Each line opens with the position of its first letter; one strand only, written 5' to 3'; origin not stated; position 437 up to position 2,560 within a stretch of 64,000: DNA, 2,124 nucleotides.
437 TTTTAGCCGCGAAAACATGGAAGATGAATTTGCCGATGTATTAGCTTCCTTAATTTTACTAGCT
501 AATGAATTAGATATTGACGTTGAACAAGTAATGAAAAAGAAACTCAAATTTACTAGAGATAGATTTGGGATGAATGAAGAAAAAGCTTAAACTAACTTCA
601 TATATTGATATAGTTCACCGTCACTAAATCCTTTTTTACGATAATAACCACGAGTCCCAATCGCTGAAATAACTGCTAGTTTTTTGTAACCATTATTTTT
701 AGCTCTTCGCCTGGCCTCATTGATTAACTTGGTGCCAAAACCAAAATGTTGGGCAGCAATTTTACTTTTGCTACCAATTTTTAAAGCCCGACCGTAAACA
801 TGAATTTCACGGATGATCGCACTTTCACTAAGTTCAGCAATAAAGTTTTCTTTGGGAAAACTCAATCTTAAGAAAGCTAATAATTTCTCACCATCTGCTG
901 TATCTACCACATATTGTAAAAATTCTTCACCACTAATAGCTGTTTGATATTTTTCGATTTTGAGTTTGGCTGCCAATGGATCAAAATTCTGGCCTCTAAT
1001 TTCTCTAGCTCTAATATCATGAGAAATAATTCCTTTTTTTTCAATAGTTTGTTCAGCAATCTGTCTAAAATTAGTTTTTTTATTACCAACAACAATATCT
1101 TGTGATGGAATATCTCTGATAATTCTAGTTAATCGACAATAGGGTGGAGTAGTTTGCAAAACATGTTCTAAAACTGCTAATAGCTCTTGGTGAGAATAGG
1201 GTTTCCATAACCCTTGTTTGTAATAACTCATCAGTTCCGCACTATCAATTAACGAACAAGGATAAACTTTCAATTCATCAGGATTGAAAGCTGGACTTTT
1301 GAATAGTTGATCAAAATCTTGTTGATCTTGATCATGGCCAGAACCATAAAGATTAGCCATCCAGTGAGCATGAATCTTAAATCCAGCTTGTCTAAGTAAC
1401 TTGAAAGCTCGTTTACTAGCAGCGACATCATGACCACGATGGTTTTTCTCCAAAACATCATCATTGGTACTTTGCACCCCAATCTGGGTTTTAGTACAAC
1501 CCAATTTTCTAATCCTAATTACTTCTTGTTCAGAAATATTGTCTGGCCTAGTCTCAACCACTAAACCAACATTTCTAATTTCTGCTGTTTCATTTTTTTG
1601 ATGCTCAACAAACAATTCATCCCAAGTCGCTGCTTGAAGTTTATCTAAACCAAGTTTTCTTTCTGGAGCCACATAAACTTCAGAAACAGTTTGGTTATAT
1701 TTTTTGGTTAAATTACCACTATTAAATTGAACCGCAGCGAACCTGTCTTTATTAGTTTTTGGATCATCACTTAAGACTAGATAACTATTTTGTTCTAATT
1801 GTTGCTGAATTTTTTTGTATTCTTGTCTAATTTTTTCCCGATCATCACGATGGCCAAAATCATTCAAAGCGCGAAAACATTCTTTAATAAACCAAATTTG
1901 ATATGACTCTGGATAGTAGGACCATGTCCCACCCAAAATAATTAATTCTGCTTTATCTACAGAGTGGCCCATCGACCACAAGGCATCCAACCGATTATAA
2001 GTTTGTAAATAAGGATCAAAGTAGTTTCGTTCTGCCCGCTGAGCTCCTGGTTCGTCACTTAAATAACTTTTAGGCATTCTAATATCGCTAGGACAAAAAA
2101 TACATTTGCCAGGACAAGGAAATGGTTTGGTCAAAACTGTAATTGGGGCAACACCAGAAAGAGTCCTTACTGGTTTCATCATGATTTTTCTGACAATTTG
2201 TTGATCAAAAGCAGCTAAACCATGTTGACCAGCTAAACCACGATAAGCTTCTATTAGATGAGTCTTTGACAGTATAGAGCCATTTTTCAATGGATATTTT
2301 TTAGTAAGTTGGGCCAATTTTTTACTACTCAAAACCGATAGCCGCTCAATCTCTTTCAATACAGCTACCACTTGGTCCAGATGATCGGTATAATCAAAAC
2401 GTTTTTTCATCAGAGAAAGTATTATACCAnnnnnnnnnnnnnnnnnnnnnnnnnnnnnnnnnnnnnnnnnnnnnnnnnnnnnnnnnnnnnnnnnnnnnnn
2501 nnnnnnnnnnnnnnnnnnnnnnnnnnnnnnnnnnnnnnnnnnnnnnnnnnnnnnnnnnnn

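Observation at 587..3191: Divergent Elp3 / Trm9-like methyltransferase pair: a eukaryote/archaea-type mcm5U34 wobble-modification route in a bacterium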

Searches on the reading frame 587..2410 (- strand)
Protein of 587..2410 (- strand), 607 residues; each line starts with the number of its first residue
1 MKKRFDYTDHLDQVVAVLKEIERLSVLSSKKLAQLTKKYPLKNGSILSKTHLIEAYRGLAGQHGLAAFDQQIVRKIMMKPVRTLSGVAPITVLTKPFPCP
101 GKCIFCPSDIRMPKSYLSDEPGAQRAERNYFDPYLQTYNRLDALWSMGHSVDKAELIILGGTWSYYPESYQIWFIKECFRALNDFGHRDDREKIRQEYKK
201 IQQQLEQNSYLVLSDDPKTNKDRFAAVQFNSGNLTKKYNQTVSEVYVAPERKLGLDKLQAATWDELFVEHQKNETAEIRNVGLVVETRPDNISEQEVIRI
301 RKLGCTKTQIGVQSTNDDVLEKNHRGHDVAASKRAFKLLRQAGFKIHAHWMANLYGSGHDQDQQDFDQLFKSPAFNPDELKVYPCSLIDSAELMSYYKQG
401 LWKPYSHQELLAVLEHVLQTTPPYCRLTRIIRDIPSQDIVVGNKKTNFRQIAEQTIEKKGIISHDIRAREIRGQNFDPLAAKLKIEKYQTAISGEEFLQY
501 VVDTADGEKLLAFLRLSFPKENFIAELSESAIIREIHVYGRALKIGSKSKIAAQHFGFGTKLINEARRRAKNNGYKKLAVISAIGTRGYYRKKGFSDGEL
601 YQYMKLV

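Call 4: search_protein_families(library=pfam, proteins=[window:587-2410:-], max_evalue=0.01)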
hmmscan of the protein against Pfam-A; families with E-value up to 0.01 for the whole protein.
window:587-2410:- (607 aa): 3 families
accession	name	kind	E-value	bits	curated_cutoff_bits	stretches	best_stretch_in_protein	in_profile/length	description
PF16199.10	Radical_SAM_C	-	4e-14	52.9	31.9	1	377-457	1-84/85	Radical_SAM C-terminal domain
PF04055.27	Radical_SAM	-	2.6e-12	47.7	29.5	1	273-349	73-144/166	Radical SAM superfamily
PF13673.13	Acetyltransf_10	-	0.0039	17.6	23.6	0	553-597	63-109/128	Acetyltransferase (GNAT) domain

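Call 5: search_protein_families(library=ncbifam, proteins=[window:587-2410:-], max_evalue=0.01)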
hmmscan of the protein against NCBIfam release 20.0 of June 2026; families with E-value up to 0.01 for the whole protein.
window:587-2410:- (607 aa): 18 families
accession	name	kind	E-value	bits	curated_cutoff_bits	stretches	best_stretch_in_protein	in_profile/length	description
TIGR01211.1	ELP3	subfamily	3.5e-139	464.7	350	1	71-601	50-517/522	tRNA uridine(34) 5-carboxymethylaminomethyl modification radical SAM/GNAT enzyme Elp3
TIGR01212.1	TIGR01212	equivalog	4.7e-16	58.8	180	1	281-447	110-277/302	tRNA modification radical SAM protein MnmL/YtqA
NF006067.1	PRK08208.1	equivalog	2.2e-10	40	380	1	258-393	102-235/427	STM4012 family radical SAM protein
TIGR03994.1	rSAM_HemZ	equivalog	8.6e-09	35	321.4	1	285-399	177-290/401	coproporphyrinogen dehydrogenase HemZ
TIGR00539.1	hemN_rel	equivalog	4.8e-08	32.5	205.4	1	279-386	85-190/361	radical SAM family heme chaperone HemW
TIGR04013.1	B12_SAM_MJ_1487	hypoth_equivalog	5.3e-08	32.1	251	1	286-350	246-311/382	TIGR04013 family B12-binding domain/radical SAM domain-containing protein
NF006060.0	PRK08207.1-3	equivalog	2.1e-06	26.8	653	1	287-394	248-353/477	coproporphyrinogen III oxidase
TIGR01210.1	TIGR01210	equivalog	9.2e-06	25.1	212.15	1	278-349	100-174/313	archaeosine biosynthesis radical SAM protein RaSEA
TIGR00538.1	hemN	equivalog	1.6e-05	23.9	324.95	1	278-388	135-243/454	oxygen-independent coproporphyrinogen III oxidase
TIGR02026.1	BchE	equivalog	4.8e-05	22.4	481.35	1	279-378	270-368/497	magnesium-protoporphyrin IX monomethyl ester anaerobic oxidative cyclase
NF006062.0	PRK08207.1-5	equivalog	7.2e-05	21.8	1007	1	284-387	244-345/476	coproporphyrinogen III oxidase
NF006063.0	PRK08207.2-1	equivalog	7.8e-05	21.5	1074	1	277-345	281-348/518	coproporphyrinogen III oxidase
NF004567.0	PRK05904.1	equivalog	0.00015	21.1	355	1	280-345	89-154/353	coproporphyrinogen III oxidase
NF040546.1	rSAM_CUAEP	equivalog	0.0002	20.2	500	1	297-352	266-321/468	CUAEP/CCAEP-tail radical SAM (seleno)protein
NF006385.0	PRK08629.1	equivalog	0.00032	19.6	355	1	270-349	125-200/439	coproporphyrinogen III oxidase family protein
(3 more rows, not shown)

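Call 7: search_solved_structures(query=window:587-2410:-, max_evalue=0.01, show_alignments=1)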
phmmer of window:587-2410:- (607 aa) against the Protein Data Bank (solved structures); distinct sequences matched with E-value up to 0.01: 9.
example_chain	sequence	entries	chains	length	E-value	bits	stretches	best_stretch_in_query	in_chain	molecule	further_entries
6iad_A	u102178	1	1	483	5.1e-94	319.2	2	271-597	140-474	Histone acetyltransferase, ELP3 family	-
6iaz_A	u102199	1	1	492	5.7e-94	319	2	271-597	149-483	Histone acetyltransferase, ELP3 family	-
6ia8_A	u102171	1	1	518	7.1e-94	318.7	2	271-597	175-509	Histone acetyltransferase, ELP3 family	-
8ptx_C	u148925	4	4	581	2.2e-83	284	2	262-596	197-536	Elongator complex protein 3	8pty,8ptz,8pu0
8avg_C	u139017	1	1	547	2.4e-83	283.9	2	274-596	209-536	Elongator complex protein 3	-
5l7j_A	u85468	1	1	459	4.4e-83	283.1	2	272-596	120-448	ELP3 family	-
6qk7_C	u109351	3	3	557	1.9e-75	257.9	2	279-596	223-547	Elongator complex protein 3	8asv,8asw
6ia6_A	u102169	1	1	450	1.6e-73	251.5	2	272-596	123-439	ELP3 family, ELP3 family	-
5l7l_A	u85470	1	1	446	3.3e-73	250.4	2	272-596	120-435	ELP3 family, ELP3 family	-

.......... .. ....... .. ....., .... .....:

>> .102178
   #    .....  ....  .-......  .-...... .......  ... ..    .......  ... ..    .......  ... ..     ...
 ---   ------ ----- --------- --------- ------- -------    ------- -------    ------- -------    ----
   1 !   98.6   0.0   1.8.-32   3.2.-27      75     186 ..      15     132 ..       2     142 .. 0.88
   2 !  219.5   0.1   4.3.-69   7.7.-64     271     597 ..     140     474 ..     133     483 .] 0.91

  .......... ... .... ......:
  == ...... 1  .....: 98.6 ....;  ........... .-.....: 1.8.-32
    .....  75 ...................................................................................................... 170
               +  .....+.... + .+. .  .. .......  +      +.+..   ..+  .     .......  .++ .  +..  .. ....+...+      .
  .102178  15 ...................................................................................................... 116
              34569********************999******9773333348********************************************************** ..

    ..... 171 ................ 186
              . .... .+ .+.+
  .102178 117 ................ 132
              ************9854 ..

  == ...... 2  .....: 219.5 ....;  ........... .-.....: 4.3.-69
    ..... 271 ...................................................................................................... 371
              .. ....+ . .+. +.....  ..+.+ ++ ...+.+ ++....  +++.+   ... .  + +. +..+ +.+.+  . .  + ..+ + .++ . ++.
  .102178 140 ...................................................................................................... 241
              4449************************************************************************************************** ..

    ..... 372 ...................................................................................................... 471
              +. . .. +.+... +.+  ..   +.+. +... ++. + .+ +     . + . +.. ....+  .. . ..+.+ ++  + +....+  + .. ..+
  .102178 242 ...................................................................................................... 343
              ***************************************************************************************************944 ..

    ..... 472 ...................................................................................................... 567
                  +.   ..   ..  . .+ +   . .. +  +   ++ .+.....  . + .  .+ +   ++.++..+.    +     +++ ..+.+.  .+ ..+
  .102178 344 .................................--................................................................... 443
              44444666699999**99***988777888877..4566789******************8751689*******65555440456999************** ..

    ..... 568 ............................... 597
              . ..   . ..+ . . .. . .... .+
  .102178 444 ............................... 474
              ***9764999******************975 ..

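Call 59: find_homologous_proteins(query=window:587-2410:-, max_evalue=1e-20)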
Query window:587-2410:- (607 aa): 7999 proteins with E <= 1e-20 among 8000 candidates; the best 120 are listed.
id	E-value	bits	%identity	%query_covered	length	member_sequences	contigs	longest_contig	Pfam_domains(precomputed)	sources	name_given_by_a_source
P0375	0.0e+0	1388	100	100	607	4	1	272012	PF16199.11,PF04055.28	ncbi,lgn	ncbi:MAG: elongator complex protein 3 [Patescibacteria group bacterium]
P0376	0.0e+0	1160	83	100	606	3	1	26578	PF16199.11,PF04055.28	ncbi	-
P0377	0.0e+0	1114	79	100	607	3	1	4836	PF16199.11,PF04055.28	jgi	jgi:elongator complex protein 3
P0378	0.0e+0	1110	80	100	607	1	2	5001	PF16199.11,PF04055.28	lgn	-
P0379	0.0e+0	1068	76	100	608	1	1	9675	PF16199.11,PF04055.28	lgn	-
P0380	0.0e+0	1062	75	100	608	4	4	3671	PF16199.11,PF04055.28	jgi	jgi:elongator complex protein 3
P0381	0.0e+0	1049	75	100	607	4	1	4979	PF16199.11,PF04055.28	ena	-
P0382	0.0e+0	1037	73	100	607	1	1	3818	PF16199.11,PF04055.28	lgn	-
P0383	0.0e+0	1032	73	100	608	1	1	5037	PF16199.11,PF04055.28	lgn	-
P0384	1.2e-290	983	71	100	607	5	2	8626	PF13673.14,PF16199.11,PF04055.28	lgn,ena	-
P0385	9.3e-290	980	71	100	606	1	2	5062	PF13673.14,PF16199.11,PF04055.28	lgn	-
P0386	9.2e-287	971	69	100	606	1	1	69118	PF16199.11,PF04055.28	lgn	-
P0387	1.1e-285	967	69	100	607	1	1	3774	PF16199.11,PF04055.28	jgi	jgi:elongator complex protein 3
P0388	2.8e-285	966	70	100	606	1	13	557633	PF13673.14,PF16199.11,PF04055.28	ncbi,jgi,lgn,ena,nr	ncbi:MAG: Histone acetyltransferase, ELP3 family [Candidatus Pacebacteria bacterium GW2011_GWB1_47_8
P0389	1.6e-283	960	69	100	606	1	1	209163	PF16199.11,PF04055.28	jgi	jgi:elongator complex protein 3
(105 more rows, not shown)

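Call 74: predict_structure(alignment_id=A3)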
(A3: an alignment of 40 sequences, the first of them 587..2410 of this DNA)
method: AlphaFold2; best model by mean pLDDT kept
length: 607 residues; sequences in the alignment: 40
mean_pLDDT: 83.9   pTM: 0.84
mean pLDDT of the five models: 83.9, 78.6, 78.5, 78.5, 78.1
residues with pLDDT >= 90: 283; 70-90: 230; 50-70: 59; < 50: 35
segments of 3 or more residues with pLDDT < 50: 1-3, 113-128, 432-436, 545-554
pLDDT, mean of each block of 10 residues (from residue 1): 67 94 86 90 83 87 87 73 68 78 66 43 46 89 75 87 85 98 94 91 89 75 73 63 82 89 98 94 91 95 95 93 89 97 95 90 96 95 72 82 86 91 86 50 64 84 87 80 96 96 89 96 95 89 47 67 97 97 95 95 94
secondary structure, 60 per line:
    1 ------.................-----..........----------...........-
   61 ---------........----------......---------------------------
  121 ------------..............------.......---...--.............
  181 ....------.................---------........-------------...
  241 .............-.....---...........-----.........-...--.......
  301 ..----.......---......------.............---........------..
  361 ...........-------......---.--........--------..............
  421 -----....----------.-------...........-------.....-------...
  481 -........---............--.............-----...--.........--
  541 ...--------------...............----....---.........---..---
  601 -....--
elements in order: H7-23 H29-38 H49-59 H70-77 E88-93 H133-146 E153-159 H168-184 H191-207 H217-224 H238-253 H255-259 H263-273 E279-287 H294-302 E307-313 H317-322 H329-341 E345-352 H359-371 E379-384 H391-398 H407-420 E426-429 H448-458 H466-469 E482-489 E493-504 E507-519 E530-538 H558-572 E577-580 H584-592 E602-605

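Call 76: fold_search(model_id=the predicted structure, library=pdb)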
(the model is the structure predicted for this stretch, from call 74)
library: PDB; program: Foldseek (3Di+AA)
matches with E <= 10: 1029; with E <= 0.001: 43
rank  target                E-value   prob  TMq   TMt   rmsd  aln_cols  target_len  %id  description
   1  6iad                  4.7e-37  1.00  0.64  0.90   3.4       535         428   32  Apo crystal structure of archaeal Methanocaldococcus infernus Elp3 (del1-54) (released 2019-02-20)
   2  8ptx_C                2.6e-36  1.00  0.73  0.82   6.4       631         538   28  Cryo-EM structure of human Elp123 in complex with tRNA, acetyl-CoA, 5'-deoxyadenosine and methionine (released 2024-04-17)
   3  6ia8                  3.1e-36  1.00  0.64  0.90   3.3       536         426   32  Apo crystal structure of archaeal Methanocaldococcus infernus Elp3 (del1-19) (released 2019-02-20)
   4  6qk7_C                9.4e-35  1.00  0.65  0.89   4.1       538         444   28  Elongator catalytic subcomplex Elp123 lobe (released 2019-07-17)
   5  8asw_C                2.5e-34  1.00  0.72  0.82   4.8       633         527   27  Cryo-EM structure of yeast Elp123 in complex with alanine tRNA (released 2022-12-07)
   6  8asv_C                2.4e-33  1.00  0.66  0.85   3.9       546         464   28  Cryo-EM structure of yeast Elongator complex (released 2022-12-07)
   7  8pty_C                7.2e-33  1.00  0.64  0.87   7.4       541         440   30  Cryo-EM structure of human Elp123 in complex with 5'-deoxyadenosine and methionine (released 2024-04-17)
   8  5l7l                  1.5e-32  1.00  0.59  0.90   3.9       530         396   28  Crystal Structure of Elp3 from Dehalococcoides mccartyi (390-407 GSGSG) (released 2016-08-03)
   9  5l7j                  5.9e-32  1.00  0.60  0.88   4.6       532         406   28  Crystal Structure of Elp3 from Dehalococcoides mccartyi (released 2016-08-03)
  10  8avg_C                7.0e-32  1.00  0.65  0.90   3.0       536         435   30  Cryo-EM structure of mouse Elp123 with bound SAM (released 2022-12-07)
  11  6ia6                  1.2e-30  1.00  0.57  0.87   4.3       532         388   27  Crystal structure of the bacterial Dehalococcoides mccartyi Elp3 with desulfo-CoA (released 2019-02-20)
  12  1olt                  4.4e-06  1.00  0.28  0.38   9.6       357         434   15  Coproporphyrinogen III oxidase (HemN) from Escherichia coli is a Radical SAM enzyme. (released 2003-12-04)
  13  5exj                  4.6e-05  1.00  0.27  0.53   8.6       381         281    9  Crystal structure of M. tuberculosis lipoyl synthase at 1.64 A resolution (released 2016-08-10)
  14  4rtb                  4.6e-05  1.00  0.24  0.32  22.8       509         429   12  X-ray structure of the FeFe-hydrogenase maturase HydG from Carboxydothermus hydrogenoformans (released 2015-01-28)
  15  6fd2_B                4.8e-05  1.00  0.20  0.26   9.0       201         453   14  Radical SAM 1,2-diol dehydratase AprD4 in complex with its substrate paromamine (released 2018-01-17)
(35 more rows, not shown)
